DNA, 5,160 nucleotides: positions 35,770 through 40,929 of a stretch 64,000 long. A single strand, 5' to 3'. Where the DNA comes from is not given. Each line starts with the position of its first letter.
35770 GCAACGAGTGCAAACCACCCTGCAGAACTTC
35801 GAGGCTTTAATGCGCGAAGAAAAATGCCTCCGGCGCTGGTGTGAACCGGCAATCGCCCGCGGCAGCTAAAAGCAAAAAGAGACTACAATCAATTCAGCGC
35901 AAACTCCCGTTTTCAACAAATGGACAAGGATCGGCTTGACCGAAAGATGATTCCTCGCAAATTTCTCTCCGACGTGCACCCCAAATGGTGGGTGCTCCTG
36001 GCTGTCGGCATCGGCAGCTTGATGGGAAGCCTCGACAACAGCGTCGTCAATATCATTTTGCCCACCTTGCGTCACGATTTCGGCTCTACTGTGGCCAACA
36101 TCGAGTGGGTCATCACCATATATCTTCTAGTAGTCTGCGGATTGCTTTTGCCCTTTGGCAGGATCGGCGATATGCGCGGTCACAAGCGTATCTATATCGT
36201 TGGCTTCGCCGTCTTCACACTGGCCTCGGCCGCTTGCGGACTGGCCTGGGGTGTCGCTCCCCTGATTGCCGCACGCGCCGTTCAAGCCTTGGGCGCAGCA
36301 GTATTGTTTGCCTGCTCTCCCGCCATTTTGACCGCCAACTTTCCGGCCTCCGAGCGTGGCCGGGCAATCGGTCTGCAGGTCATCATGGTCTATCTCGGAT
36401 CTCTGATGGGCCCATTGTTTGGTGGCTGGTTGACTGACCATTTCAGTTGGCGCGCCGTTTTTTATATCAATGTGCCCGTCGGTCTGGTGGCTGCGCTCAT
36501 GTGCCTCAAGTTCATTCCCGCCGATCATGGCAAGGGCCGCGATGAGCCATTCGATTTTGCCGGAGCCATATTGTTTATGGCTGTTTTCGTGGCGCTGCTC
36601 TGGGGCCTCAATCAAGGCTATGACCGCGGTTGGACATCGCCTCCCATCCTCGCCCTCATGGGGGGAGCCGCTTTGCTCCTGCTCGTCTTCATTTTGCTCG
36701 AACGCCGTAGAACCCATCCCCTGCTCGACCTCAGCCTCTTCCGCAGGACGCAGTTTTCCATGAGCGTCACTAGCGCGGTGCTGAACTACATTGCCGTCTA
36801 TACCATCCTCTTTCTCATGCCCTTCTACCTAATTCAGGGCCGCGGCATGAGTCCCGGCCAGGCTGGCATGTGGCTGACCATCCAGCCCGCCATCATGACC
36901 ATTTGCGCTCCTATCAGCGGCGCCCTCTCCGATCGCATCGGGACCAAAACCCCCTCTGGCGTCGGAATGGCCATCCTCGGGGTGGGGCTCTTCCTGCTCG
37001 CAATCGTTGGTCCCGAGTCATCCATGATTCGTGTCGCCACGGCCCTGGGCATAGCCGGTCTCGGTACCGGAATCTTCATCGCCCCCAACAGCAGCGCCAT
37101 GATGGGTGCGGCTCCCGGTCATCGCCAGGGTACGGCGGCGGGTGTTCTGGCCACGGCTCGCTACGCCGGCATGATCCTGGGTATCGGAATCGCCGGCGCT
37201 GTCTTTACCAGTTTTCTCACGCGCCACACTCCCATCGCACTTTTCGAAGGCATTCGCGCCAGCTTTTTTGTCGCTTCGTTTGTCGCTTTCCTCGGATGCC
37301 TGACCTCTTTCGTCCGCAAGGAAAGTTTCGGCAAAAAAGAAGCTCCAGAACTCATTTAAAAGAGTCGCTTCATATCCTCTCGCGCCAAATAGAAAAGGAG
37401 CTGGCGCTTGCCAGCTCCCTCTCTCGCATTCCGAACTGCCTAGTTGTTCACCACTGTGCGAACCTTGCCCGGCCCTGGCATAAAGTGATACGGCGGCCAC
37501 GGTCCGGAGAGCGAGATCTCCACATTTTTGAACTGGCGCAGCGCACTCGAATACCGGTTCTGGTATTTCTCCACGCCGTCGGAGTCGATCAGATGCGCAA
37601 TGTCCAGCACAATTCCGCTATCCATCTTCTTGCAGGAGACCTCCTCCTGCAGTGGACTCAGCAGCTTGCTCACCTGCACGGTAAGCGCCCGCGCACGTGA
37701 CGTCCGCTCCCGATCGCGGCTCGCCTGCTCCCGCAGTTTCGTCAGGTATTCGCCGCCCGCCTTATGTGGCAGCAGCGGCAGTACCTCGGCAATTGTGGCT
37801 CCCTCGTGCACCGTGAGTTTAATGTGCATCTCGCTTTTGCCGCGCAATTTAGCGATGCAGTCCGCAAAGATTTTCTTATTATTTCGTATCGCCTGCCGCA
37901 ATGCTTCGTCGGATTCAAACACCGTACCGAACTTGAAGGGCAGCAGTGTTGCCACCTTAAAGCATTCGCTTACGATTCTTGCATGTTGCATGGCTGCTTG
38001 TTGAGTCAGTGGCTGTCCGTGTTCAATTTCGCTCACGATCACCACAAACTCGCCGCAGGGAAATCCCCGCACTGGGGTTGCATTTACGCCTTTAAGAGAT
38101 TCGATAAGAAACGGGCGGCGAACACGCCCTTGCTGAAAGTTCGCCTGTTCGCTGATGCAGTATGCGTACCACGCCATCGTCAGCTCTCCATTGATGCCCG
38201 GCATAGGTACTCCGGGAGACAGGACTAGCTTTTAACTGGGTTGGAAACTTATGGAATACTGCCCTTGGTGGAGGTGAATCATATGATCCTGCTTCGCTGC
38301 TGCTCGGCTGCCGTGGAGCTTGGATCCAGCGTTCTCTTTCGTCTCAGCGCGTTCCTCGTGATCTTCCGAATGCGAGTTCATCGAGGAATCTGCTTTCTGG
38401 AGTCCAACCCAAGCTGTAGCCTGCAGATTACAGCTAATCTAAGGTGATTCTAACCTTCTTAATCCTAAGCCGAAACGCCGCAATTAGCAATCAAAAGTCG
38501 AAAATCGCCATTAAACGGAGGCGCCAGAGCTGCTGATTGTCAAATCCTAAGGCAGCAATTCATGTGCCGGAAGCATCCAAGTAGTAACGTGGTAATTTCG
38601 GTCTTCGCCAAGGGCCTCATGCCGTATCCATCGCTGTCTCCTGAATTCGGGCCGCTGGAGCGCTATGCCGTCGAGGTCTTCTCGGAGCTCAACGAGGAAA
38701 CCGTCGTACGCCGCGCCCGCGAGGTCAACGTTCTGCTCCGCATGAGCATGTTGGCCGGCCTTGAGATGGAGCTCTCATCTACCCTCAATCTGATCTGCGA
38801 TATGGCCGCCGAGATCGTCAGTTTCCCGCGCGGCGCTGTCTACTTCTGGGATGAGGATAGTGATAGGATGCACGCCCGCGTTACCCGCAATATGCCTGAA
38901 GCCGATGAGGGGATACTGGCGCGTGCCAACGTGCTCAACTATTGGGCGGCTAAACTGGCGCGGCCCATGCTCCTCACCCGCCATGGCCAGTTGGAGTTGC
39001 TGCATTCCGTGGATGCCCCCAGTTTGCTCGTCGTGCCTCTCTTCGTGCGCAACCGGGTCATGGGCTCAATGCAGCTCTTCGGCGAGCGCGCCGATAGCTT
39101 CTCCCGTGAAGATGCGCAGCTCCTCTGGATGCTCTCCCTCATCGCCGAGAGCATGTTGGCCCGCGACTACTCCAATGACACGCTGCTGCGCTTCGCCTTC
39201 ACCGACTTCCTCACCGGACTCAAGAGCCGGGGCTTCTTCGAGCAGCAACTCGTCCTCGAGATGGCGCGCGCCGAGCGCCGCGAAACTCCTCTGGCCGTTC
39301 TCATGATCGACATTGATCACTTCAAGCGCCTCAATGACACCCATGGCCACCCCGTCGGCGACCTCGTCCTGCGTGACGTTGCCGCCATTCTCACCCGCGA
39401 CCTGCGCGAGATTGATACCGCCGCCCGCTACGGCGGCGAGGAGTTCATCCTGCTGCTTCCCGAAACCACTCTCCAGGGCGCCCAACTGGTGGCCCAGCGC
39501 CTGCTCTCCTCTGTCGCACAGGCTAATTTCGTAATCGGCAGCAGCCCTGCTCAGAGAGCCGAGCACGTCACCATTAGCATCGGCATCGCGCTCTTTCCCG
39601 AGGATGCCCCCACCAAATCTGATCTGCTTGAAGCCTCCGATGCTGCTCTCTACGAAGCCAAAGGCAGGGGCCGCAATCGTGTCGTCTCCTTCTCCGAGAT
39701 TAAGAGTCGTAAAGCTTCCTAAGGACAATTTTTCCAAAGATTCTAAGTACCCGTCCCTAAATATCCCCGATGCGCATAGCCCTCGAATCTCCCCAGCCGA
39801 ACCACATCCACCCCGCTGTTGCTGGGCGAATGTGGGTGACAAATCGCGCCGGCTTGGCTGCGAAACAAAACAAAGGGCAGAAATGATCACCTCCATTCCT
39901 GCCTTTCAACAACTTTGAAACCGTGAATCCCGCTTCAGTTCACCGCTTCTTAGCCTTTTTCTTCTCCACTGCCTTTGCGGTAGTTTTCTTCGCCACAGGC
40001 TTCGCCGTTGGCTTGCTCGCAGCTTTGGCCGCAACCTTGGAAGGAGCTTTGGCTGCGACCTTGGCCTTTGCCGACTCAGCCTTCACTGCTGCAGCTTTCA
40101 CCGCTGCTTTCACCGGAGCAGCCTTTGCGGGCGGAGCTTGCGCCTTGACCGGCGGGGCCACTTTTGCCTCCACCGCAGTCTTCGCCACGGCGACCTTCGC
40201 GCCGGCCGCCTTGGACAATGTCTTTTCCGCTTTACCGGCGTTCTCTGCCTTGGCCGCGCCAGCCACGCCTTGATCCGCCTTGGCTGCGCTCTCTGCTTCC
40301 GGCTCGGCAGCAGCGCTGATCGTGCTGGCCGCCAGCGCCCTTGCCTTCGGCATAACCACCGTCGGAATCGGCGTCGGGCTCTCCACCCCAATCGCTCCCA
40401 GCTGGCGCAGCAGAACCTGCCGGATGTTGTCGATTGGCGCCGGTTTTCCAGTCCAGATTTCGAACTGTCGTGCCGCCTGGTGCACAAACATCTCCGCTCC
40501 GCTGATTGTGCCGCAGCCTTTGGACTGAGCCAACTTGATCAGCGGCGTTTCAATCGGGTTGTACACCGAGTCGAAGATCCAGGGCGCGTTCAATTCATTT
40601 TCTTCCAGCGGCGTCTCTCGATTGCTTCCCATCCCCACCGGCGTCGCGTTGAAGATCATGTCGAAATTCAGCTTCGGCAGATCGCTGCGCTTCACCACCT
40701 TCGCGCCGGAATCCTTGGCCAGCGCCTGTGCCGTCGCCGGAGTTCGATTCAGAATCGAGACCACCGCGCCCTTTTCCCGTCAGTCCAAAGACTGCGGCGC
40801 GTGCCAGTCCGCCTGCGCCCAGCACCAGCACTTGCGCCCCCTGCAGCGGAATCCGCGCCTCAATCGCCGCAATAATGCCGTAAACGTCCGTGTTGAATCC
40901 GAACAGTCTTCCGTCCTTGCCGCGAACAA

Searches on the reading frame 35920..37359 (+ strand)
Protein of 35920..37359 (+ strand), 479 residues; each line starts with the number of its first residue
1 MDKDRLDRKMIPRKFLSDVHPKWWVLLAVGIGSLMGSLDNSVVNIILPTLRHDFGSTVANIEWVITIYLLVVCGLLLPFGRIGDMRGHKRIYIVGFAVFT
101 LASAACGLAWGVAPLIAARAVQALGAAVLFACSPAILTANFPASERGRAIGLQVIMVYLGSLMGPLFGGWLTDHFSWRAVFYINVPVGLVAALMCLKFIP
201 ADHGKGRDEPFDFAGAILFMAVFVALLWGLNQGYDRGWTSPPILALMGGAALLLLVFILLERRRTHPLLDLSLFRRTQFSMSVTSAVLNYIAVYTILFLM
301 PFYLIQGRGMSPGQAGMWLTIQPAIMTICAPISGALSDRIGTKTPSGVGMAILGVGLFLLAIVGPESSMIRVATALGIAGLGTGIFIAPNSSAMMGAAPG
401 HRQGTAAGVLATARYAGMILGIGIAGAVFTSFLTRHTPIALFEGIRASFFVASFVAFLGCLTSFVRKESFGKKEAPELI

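Call 54: find_encoding_contigs(protein=window:35920-37359:+, flank=2000, max_places=4)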
Protein window:35920-37359:+ (479 aa): no gene with exactly this product is on record in the collection.

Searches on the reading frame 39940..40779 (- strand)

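Call 22: search_protein_families(library=pfam, proteins=[window:39940-40779:-], max_evalue=0.001)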
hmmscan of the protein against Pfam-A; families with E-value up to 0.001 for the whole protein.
window:39940-40779:- (279 aa): 1 family
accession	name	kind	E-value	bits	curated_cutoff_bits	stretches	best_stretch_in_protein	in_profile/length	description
PF18317.6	SDH_C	-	2.6e-14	53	25.8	1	94-124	1-31/31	Shikimate 5'-dehydrogenase C-terminal domain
